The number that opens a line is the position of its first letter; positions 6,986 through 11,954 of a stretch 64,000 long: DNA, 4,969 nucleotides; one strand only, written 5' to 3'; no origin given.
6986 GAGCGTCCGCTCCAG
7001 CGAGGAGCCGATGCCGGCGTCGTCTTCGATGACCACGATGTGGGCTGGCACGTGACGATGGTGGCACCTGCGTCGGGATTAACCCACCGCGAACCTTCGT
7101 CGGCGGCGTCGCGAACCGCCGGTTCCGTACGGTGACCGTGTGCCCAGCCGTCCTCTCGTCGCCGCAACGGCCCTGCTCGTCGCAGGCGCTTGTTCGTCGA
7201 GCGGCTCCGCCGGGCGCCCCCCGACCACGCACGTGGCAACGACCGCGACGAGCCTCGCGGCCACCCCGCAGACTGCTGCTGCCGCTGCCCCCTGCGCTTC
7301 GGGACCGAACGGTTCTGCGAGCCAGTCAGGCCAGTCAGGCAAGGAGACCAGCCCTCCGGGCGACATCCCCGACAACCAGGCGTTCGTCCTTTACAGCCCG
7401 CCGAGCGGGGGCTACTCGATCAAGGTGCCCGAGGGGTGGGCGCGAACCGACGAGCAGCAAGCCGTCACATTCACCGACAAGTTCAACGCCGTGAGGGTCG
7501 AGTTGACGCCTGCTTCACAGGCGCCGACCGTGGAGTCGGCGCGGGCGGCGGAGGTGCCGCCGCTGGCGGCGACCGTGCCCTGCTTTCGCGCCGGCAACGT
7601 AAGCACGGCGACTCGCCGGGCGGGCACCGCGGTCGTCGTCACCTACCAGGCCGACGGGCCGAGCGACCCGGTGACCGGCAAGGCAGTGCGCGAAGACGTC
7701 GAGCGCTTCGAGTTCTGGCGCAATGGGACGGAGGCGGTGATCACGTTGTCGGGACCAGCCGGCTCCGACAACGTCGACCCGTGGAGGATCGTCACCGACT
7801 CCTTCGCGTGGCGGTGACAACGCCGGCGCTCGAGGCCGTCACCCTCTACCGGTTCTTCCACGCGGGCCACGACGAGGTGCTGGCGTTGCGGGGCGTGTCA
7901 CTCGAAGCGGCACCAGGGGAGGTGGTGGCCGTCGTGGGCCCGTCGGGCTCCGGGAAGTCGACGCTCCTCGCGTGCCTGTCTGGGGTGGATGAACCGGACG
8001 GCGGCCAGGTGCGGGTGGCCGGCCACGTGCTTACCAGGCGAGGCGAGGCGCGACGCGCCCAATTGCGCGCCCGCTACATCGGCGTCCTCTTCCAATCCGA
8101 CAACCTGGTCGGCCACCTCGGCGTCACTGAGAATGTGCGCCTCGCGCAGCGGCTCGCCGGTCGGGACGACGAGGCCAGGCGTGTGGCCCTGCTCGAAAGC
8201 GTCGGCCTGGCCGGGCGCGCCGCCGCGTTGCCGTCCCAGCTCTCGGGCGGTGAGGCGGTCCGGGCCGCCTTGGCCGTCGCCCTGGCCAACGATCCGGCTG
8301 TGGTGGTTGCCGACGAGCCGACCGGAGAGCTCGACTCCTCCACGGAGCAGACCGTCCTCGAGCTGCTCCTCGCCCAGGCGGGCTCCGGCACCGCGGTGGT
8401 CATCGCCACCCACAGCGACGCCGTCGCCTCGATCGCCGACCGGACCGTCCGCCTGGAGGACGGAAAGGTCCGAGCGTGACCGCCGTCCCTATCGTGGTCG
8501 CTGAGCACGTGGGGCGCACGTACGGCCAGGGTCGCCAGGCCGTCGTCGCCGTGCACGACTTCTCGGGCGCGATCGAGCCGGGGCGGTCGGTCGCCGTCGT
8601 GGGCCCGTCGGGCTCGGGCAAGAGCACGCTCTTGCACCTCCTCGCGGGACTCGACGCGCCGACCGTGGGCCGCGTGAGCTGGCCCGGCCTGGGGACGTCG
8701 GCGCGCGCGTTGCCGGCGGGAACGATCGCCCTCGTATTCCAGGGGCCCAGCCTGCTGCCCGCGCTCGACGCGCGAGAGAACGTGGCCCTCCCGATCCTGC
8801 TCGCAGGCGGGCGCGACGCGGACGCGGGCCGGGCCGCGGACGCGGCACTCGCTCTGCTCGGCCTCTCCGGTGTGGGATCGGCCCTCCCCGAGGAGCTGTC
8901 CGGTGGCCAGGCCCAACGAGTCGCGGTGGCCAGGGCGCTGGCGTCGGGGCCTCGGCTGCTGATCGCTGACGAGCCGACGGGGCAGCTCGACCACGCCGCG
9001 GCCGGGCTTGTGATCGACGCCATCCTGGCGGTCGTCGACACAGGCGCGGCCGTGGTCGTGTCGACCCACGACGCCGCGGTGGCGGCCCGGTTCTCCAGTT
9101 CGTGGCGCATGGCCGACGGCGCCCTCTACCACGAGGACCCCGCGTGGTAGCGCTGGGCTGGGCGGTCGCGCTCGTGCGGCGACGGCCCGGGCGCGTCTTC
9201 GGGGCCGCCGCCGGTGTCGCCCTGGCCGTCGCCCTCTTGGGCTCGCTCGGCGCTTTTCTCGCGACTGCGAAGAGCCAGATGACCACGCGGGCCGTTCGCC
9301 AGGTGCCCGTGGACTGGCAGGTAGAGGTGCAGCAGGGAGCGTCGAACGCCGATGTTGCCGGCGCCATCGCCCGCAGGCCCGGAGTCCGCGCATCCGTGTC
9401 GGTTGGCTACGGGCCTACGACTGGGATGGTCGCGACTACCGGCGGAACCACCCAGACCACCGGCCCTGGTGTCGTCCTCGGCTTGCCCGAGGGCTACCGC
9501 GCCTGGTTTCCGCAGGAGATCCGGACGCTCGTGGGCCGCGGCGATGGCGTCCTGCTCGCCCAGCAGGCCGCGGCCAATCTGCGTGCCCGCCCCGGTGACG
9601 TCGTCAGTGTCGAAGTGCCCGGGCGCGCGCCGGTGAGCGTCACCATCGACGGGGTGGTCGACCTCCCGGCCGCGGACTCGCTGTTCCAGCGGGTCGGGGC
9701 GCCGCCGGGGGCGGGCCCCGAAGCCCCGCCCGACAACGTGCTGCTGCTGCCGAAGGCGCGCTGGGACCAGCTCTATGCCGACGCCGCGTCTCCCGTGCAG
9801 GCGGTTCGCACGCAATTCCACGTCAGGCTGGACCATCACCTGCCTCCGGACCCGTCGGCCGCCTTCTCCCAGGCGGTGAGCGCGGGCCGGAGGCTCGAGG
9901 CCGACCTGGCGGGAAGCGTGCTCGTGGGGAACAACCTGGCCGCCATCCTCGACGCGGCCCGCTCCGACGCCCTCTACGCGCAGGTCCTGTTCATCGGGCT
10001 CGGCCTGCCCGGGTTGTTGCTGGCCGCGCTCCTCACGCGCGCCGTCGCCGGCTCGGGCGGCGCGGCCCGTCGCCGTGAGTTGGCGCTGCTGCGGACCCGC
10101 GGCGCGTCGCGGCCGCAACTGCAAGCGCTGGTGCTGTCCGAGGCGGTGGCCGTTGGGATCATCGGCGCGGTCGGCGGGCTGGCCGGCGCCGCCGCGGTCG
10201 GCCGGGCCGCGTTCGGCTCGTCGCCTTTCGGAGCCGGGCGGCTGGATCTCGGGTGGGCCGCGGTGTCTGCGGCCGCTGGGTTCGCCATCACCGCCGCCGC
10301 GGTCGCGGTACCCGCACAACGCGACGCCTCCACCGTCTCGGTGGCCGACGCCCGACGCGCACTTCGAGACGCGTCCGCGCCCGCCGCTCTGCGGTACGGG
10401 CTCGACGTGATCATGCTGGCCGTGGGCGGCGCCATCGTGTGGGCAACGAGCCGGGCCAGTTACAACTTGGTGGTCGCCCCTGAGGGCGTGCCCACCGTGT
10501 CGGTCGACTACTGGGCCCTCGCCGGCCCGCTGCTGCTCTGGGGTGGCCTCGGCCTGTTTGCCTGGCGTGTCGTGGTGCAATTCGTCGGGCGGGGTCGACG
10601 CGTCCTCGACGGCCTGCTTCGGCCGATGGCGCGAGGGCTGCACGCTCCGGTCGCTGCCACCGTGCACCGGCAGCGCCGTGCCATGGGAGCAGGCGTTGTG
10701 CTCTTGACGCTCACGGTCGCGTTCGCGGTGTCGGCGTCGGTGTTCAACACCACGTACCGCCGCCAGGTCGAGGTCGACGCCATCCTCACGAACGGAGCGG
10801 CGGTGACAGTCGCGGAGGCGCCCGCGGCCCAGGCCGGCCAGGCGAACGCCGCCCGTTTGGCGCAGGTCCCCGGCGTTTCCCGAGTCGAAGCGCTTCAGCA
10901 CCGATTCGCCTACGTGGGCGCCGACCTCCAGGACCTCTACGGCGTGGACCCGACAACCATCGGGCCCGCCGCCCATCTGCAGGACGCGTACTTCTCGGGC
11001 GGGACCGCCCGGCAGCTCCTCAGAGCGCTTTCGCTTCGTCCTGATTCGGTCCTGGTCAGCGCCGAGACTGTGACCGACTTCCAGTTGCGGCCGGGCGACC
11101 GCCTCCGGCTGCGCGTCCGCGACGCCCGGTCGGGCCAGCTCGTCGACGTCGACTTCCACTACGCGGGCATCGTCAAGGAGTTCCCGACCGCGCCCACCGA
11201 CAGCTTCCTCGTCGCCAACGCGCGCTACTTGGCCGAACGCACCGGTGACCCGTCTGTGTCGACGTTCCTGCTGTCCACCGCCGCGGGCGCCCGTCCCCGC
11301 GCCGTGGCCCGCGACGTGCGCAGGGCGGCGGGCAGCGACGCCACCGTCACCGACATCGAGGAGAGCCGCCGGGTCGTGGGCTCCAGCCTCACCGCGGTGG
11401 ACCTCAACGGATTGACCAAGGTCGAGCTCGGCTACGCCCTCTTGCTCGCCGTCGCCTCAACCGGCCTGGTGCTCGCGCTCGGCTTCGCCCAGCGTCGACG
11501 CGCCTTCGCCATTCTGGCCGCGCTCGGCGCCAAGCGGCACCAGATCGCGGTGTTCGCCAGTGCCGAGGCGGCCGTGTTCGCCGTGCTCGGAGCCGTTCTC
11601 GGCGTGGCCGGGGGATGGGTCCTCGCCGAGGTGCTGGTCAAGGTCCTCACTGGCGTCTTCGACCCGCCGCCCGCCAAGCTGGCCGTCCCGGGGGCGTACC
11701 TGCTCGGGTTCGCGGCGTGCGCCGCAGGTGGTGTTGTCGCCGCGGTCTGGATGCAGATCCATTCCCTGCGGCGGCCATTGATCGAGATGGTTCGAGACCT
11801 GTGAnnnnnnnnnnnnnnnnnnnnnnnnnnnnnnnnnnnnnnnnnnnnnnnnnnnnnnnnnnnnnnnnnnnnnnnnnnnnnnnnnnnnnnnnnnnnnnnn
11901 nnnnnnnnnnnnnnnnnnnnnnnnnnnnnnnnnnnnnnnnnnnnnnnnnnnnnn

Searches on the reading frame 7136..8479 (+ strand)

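Call 60: search_protein_families(library=pfam, proteins=[window:7136-8479:+], max_evalue=0.001)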
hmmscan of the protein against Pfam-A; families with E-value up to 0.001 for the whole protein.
window:7136-8479:+ (447 aa): 5 families
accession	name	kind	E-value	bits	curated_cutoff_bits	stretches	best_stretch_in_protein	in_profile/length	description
PF00005.33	ABC_tran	-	1.5e-29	103.8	25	1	251-396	1-136/137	ABC transporter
PF13304.12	AAA_21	-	6.3e-08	33.5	27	0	264-284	2-22/304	AAA domain, putative AbiEii toxin, Type IV TA system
PF13191.12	AAA_16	-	6.1e-06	27.3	32.6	1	260-418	24-162/167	AAA ATPase domain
PF02463.25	SMC_N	-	7.9e-06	25.9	40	1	262-440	25-211/220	RecF/RecN/SMC N terminal domain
PF13555.12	AAA_29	-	0.00072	19.7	27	0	256-278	17-39/61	P-loop containing region of AAA domain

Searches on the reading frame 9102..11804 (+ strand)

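Call 22: search_protein_families(library=pfam, proteins=[window:9102-11804:+], max_evalue=0.001)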
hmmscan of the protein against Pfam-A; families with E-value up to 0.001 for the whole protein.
window:9102-11804:+ (900 aa): 1 family
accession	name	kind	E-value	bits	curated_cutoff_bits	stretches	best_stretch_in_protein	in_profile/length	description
PF02687.27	FtsX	-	6e-19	68.7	25.5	2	779-883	7-110/120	FtsX-like permease C-terminal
